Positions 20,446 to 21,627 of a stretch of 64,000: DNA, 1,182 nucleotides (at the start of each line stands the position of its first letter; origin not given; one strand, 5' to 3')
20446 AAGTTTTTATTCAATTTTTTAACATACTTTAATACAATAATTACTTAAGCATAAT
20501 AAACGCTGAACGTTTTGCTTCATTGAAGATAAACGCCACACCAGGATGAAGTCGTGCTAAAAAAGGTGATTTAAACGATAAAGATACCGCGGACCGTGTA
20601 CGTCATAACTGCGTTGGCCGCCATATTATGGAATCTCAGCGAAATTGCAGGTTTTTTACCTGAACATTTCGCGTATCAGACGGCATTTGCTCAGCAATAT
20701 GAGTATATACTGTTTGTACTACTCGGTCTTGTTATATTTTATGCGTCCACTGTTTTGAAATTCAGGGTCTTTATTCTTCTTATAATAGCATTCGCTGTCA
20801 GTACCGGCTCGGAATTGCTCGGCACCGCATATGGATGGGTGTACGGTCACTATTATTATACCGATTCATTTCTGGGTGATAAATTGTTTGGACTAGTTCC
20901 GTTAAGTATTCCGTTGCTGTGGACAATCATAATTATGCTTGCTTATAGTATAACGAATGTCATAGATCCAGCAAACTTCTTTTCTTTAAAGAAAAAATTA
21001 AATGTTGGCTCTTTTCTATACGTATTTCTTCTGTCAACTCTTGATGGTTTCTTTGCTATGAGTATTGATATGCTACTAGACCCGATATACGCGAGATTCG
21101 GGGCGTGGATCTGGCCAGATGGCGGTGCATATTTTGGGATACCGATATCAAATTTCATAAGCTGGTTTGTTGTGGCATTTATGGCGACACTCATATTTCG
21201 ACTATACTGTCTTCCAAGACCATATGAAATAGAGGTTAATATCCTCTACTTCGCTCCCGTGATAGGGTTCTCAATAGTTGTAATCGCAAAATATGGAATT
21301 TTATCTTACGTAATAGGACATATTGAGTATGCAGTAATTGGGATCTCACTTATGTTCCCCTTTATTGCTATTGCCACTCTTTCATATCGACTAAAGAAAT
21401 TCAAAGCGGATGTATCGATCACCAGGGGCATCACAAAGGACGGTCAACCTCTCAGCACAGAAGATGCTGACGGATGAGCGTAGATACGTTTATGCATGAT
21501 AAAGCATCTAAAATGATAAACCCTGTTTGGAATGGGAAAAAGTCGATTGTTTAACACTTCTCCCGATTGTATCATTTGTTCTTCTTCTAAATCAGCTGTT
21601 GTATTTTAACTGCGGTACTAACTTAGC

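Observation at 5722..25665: About 20 kb accessory island that looks like a pathway for a glycosylated, acylated prenyl lipid in an F430-encoding archaeon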

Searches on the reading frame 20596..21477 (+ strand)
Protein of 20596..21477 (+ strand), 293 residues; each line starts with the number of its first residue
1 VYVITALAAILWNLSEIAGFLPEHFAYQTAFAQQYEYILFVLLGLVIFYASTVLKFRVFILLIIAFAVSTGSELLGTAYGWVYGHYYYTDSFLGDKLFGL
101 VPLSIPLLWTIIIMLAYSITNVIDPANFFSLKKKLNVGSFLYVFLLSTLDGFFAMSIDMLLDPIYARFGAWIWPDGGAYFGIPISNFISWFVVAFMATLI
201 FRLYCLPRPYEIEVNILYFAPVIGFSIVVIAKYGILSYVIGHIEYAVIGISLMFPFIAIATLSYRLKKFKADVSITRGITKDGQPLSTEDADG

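Call 5: search_protein_families(library=pfam, proteins=[window:20596-21477:+], max_evalue=0.01)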
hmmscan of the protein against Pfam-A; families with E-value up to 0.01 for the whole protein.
window:20596-21477:+ (293 aa): 1 family
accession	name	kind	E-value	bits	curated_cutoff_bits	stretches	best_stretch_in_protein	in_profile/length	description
PF04240.17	Caroten_synth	-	2.8e-32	112.8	25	1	39-253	7-206/209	Carotenoid biosynthesis protein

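Call 7: search_protein_families(library=ncbifam, proteins=[window:20596-21477:+], max_evalue=0.001)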
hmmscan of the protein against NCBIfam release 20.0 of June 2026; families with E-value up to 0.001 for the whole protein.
window:20596-21477:+ (293 aa): 3 families
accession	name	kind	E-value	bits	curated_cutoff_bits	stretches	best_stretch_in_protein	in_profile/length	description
TIGR03460.1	crt_membr_arch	equivalog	2.3e-18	67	154.7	1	14-205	23-193/248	bisanhydrobacterioruberin hydratase CruF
NF045693.1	GCarotHydoxCruF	equivalog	6.8e-18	65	400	1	37-219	58-236/310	gamma-carotene 1'-hydroxylase CruF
NF041333.1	CruF_Halo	equivalog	2.4e-11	43.6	300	1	45-202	62-205/268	bisanhydrobacterioruberin hydratase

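Call 8: find_encoding_contigs(protein=window:20596-21477:+, flank=10000, max_places=6)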
Protein window:20596-21477:+ (293 aa): 1 contig read that carries it; 1 place shown.
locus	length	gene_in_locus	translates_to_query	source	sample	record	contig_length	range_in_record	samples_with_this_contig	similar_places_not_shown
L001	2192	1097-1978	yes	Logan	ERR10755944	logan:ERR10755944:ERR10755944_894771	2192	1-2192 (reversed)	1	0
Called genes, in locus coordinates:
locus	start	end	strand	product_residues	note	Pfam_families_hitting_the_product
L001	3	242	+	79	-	?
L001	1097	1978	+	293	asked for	PF04240:Caroten_synth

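Call 9: find_homologous_proteins(query=window:20596-21477:+, max_evalue=0.00001)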
Query window:20596-21477:+ (293 aa): 34 proteins with E <= 0.00001 among 4042 candidates.
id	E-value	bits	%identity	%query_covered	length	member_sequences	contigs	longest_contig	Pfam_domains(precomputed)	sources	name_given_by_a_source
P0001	3.6e-173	593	95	100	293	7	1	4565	PF04240.18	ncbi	-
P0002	2.8e-148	512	89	90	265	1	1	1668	PF04240.18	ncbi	-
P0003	4.8e-124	432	71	95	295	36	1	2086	PF04240.18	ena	-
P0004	2.3e-118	413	70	95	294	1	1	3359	PF04240.18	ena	-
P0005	4.0e-117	409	67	95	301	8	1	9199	PF04240.18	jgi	jgi:putative membrane protein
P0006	2.2e-116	407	68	95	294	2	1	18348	PF04240.18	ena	-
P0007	3.1e-104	367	63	93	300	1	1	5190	PF04240.18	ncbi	-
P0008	8.9e-104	365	71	82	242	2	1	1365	PF04240.18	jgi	jgi:putative membrane protein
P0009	1.1e-93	332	61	92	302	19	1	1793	PF04240.18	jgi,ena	-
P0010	5.3e-92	327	59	94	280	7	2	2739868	PF04240.18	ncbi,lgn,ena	ncbi:MAG: carotenoid biosynthesis protein [Halobacteriota archaeon]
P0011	1.0e-90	323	55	96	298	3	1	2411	PF04240.18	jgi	jgi:putative membrane protein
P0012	1.4e-90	322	59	95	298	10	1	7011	PF04240.18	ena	-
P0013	2.4e-89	318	54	95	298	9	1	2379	PF04240.18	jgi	jgi:uncharacterized membrane protein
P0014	9.2e-85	303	53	95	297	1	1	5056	PF04240.18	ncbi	-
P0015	9.9e-40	155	60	51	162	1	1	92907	PF04240.18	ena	-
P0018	6.6e-19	87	39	45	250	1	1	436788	PF04240.18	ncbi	-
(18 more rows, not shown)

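Call 10: find_encoding_contigs(protein=P0010, flank=10000, max_places=3)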
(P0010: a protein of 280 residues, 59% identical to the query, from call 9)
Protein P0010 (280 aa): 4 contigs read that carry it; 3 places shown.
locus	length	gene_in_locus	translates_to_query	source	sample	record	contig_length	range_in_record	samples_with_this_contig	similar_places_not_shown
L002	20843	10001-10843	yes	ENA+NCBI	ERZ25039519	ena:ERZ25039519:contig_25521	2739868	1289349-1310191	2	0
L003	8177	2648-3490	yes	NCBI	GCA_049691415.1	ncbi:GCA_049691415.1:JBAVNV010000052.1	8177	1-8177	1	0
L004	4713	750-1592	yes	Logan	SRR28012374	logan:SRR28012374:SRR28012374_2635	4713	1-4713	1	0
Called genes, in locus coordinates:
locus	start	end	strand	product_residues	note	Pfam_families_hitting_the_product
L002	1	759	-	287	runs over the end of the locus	PF01073:3Beta_HSD, PF01370:Epimerase, PF04321:RmlD_sub_bind, PF16363:GDP_Man_Dehyd, PF02719:Polysacc_synt_2, PF07993:NAD_binding_4 (weak)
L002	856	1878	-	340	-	-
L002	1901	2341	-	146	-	-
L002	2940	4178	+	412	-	-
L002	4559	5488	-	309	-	-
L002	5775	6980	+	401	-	-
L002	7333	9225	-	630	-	-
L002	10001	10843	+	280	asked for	PF04240:Caroten_synth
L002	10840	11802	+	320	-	PF04240:Caroten_synth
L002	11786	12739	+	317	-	PF01040:UbiA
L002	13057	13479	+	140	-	PF02469:Fasciclin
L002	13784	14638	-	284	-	PF00561:Abhydrolase_1, PF12146:Hydrolase_4, PF12697:Abhydrolase_6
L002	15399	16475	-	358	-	PF04072:LCM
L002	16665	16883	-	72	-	-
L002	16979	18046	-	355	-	PF04072:LCM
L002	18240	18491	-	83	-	-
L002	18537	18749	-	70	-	-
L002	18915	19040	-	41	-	-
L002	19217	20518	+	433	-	PF01555:N6_N4_Mtase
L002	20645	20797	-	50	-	-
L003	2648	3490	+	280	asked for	PF04240:Caroten_synth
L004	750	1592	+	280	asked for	PF04240:Caroten_synth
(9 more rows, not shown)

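Call 11: find_encoding_contigs(protein=P0006, flank=10000, max_places=3)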
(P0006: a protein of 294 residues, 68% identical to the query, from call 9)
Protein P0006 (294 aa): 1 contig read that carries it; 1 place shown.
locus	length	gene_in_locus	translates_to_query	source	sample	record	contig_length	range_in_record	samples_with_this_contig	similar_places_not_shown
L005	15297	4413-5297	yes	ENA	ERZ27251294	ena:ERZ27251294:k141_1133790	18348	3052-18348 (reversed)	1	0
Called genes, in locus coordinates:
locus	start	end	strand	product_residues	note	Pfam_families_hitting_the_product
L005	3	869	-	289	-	?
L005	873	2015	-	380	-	PF00155:Aminotran_1_2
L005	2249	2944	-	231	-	PF02463:SMC_N (weak), PF00005:ABC_tran, PF13555:AAA_29 (weak)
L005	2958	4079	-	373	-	PF12704:MacB_PCD, PF02687:FtsX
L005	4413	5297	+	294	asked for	PF04240:Caroten_synth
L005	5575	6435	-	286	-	PF01040:UbiA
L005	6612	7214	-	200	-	PF13240:Zn_Ribbon_1, PF24463:DUF7577 (weak), PF12773:DZR (weak), PF06271:RDD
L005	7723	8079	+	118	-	-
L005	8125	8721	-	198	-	PF07021:MetW, PF13489:Methyltransf_23, PF13847:Methyltransf_31, PF13649:Methyltransf_25, PF08241:Methyltransf_11, PF08242:Methyltransf_12 (weak)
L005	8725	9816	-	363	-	PF00561:Abhydrolase_1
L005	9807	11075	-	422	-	PF01053:Cys_Met_Meta_PP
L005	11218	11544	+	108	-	-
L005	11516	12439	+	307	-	PF02445:NadA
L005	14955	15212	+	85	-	PF11746:DUF3303, PF08734:GYD (weak)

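Call 12: list_cluster_members(proteins=[window:20596-21477:+, window:28537-29346:-, window:13476-14960:+, window:11927-12907:+, window:17136-18023:+, window:5722-6609:-, window:9228-10529:-, window:15225-16781:+])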
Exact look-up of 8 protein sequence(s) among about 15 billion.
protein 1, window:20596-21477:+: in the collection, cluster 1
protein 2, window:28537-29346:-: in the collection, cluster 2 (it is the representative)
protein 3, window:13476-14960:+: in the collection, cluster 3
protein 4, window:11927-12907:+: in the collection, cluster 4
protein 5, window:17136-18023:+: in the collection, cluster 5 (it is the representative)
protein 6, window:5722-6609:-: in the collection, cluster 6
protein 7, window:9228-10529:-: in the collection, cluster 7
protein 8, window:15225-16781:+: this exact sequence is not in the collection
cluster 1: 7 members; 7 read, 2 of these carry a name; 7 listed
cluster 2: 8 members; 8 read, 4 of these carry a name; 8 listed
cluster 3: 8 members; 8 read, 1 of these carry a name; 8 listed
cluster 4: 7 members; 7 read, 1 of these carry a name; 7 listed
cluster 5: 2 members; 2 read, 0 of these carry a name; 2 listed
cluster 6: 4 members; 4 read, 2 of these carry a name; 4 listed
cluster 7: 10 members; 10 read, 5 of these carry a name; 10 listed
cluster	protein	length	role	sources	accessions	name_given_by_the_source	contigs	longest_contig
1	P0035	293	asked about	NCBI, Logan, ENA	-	-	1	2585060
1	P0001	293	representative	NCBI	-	-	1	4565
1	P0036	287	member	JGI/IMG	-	uncharacterized membrane protein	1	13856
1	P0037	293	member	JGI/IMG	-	uncharacterized membrane protein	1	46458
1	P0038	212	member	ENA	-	-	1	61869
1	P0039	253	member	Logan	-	-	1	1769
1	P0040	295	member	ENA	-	-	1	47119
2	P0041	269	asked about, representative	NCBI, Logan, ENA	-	-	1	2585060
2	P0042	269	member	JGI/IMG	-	nitrogenase iron protein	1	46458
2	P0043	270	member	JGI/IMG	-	nitrogenase iron protein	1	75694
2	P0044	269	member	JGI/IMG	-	nitrogenase iron protein NifH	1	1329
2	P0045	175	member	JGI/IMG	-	nitrogenase subunit NifH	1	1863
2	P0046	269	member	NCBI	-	-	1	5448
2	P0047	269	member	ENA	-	-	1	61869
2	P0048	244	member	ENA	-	-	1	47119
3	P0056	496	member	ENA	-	-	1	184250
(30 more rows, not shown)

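Call 13: find_encoding_contigs(protein=P0056, flank=10000, max_places=3)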
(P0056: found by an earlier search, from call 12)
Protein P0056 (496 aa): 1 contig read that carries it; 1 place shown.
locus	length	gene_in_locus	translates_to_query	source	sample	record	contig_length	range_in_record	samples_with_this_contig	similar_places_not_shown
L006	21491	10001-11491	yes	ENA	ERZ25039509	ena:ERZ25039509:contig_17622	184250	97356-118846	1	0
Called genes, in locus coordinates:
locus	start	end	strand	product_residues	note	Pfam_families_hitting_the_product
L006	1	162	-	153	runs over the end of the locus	-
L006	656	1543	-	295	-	PF01040:UbiA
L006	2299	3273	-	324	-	PF00535:Glycos_transf_2, PF13632:Glyco_trans_2_3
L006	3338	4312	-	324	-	PF00535:Glycos_transf_2, PF13632:Glyco_trans_2_3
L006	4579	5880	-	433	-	PF01593:Amino_oxidase, PF13450:NAD_binding_8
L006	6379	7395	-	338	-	PF01073:3Beta_HSD, PF01370:Epimerase, PF02719:Polysacc_synt_2 (faint), PF04321:RmlD_sub_bind (weak), PF07993:NAD_binding_4 (faint), PF16363:GDP_Man_Dehyd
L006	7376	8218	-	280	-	PF00483:NTP_transferase, PF12804:NTP_transf_3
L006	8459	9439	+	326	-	PF00535:Glycos_transf_2 (weak), PF13632:Glyco_trans_2_3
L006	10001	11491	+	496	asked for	-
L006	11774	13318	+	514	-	PF01943:Polysacc_synt, PF13440:Polysacc_synt_3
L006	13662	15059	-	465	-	PF12679:ABC2_membrane_2 (weak), PF12698:ABC2_membrane_3, PF01061:ABC2_membrane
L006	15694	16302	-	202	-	-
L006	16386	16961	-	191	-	PF07685:GATase_3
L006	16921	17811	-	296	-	PF01656:CbiA, PF13500:AAA_26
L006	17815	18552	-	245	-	PF00142:Fer4_NifH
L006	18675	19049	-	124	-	-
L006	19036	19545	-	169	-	PF00148:Oxidored_nitro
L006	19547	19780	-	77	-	-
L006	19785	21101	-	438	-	PF27274:CfbE_C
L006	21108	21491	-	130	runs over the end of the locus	PF01903:CbiX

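Call 14: find_encoding_contigs(protein=P0037, flank=10000, max_places=3)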
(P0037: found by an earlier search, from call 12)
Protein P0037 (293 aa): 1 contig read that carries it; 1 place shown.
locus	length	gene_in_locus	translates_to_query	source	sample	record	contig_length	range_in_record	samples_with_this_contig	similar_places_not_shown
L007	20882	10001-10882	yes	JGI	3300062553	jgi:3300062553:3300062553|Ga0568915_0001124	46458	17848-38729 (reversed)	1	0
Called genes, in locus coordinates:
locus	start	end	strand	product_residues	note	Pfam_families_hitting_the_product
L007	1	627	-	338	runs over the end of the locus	PF01073:3Beta_HSD, PF01370:Epimerase, PF02719:Polysacc_synt_2 (faint), PF04321:RmlD_sub_bind (weak), PF07993:NAD_binding_4 (faint), PF16363:GDP_Man_Dehyd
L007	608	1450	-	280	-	PF00483:NTP_transferase, PF12804:NTP_transf_3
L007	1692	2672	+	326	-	PF00535:Glycos_transf_2 (weak), PF13632:Glyco_trans_2_3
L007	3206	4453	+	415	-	PF16911:PapA_C (weak)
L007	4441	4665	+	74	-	-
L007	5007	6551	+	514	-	PF01943:Polysacc_synt, PF13440:Polysacc_synt_3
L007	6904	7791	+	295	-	PF01040:UbiA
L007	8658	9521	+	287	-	PF01040:UbiA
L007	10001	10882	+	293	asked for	PF04240:Caroten_synth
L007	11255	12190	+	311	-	PF01040:UbiA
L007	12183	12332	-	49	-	-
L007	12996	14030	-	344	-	PF02475:TRM5-TYW2_MTfase (weak), PF05050:Methyltransf_21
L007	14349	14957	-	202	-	-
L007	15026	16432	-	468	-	PF01656:CbiA, PF13500:AAA_26, PF07685:GATase_3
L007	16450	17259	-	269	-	PF00142:Fer4_NifH, PF01656:CbiA, PF02374:ArsA_ATPase (weak), PF10609:ParA (weak), PF13614:AAA_31 (weak)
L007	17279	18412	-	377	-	PF00148:Oxidored_nitro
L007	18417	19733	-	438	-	PF27274:CfbE_C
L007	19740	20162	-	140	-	PF06180:CbiK (weak), PF01903:CbiX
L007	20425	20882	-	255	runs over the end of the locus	PF02602:HEM4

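Call 41: search_protein_families(library=ncbifam, proteins=[L002:11786-12739:+, L002:10840-11802:+], max_evalue=0.00001)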
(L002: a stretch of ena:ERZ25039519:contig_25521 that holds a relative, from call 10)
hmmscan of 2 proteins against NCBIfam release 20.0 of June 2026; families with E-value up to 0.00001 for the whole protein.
L002:11786-12739:+ (317 aa): 2 families
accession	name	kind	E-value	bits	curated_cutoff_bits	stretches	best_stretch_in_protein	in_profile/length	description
NF009523.0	PRK12884.1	equivalog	6.6e-12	45.2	269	1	20-266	4-246/279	prenyltransferase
NF009516.0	PRK12875.1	equivalog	3.9e-07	29.4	205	1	53-238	51-238/292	prenyltransferase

L002:10840-11802:+ (320 aa): 0 families

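Call 62: search_protein_families(library=ncbifam, proteins=[L006:6379-7395:-], max_evalue=0.000001)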
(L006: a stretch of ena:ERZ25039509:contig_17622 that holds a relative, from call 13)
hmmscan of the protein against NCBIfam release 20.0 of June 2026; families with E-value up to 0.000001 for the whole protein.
L006:6379-7395:- (338 aa): 17 families
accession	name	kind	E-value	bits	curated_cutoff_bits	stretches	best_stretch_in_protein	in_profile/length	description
TIGR01181.1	dTDP_gluc_dehyt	equivalog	7.1e-43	146.9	365.1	1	25-331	2-311/321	dTDP-glucose 4,6-dehydratase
TIGR04180.1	EDH_00030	hypoth_equivalog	2.2e-36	125.5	475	1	25-318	1-296/297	NAD-dependent 4,6-dehydratase LegB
NF011728.1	PRK15181.1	equivalog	8.8e-32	110.5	760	1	22-332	15-338/348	Vi polysaccharide biosynthesis UDP-N-acetylglucosaminuronic acid C-4 epimerase TviC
TIGR01179.1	galE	equivalog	6.6e-29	100.8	262.3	1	25-326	2-320/332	UDP-glucose 4-epimerase GalE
NF007582.0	PRK10217.1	equivalog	1.9e-26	93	698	1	23-332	2-332/355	dTDP-glucose 4,6-dehydratase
NF005998.1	PRK08125.1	equivalog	8.3e-26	90.5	777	1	14-331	307-649/649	bifunctional UDP-4-amino-4-deoxy-L-arabinose formyltransferase/UDP-glucuronic acid oxidase ArnA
NF008872.0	PRK11908.1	equivalog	1.1e-24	87.1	294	1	23-332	2-336/349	bifunctional UDP-4-keto-pentose/UDP-xylose synthase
NF007490.0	PRK10084.1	subfamily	1.1e-23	83.8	649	1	25-332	3-335/361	dTDP-glucose 4,6-dehydratase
TIGR02197.1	heptose_epim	equivalog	4e-23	82.1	274.6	1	25-330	1-312/316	ADP-glyceromanno-heptose 6-epimerase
NF047922.1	GDPFucSynFcl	equivalog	1.2e-21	77.5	500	1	23-333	3-303/308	GDP-L-fucose synthase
TIGR02622.1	CDP_4_6_dhtase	equivalog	5.2e-15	55.4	278.45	1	21-331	3-330/352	CDP-glucose 4,6-dehydratase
NF007956.0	PRK10675.1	subfamily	5.7e-12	45.4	394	1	25-208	3-194/338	UDP-glucose 4-epimerase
NF041015.1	UDPsulfquin_syn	equivalog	3.9e-11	42.5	575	1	200-285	227-313/384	UDP-sulfoquinovose synthase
TIGR01472.1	gmd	equivalog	9e-10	38.3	415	1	101-249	93-237/342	GDP-mannose 4,6-dehydratase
NF008360.0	PRK11150.1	equivalog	1e-09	38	452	1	25-284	2-256/310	ADP-glyceromanno-heptose 6-epimerase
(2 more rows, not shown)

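Call 85: find_encoding_contigs(protein=P0018, flank=7000, max_places=2)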
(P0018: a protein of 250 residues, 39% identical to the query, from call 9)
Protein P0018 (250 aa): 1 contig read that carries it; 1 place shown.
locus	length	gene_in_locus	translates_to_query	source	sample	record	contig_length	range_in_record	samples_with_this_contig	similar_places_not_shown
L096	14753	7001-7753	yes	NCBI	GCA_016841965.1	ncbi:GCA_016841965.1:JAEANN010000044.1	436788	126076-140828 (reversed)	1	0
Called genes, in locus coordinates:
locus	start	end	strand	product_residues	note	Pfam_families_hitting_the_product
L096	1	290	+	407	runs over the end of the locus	PF01676:Metalloenzyme, PF10143:PhosphMutase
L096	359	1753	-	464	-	PF04055:Radical_SAM, PF12544:LAM_C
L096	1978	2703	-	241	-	PF13462:Thioredoxin_4, PF01323:DSBA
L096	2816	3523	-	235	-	PF12746:GNAT_acetyltran (weak), PF08445:FR47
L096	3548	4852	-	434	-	PF14559:TPR_19 (weak), PF13432:TPR_16 (weak), PF14559:TPR_19 (weak), PF23914:TPR_CcmH_CycH (weak), PF13432:TPR_16, PF13414:TPR_11 (weak), PF00515:TPR_1, PF13414:TPR_11, +21 more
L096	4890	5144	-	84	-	-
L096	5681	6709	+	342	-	PF00494:SQS_PSY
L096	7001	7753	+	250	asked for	PF04240:Caroten_synth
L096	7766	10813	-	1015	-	PF00133:tRNA-synt_1, PF01406:tRNA-synt_1e (faint), PF09334:tRNA-synt_1g, PF13603:tRNA-synt_1_2, PF00133:tRNA-synt_1, PF08264:Anticodon_1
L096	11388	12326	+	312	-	-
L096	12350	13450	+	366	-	-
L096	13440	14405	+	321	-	PF00480:ROK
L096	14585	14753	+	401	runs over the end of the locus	PF01232:Mannitol_dh, PF08125:Mannitol_dh_C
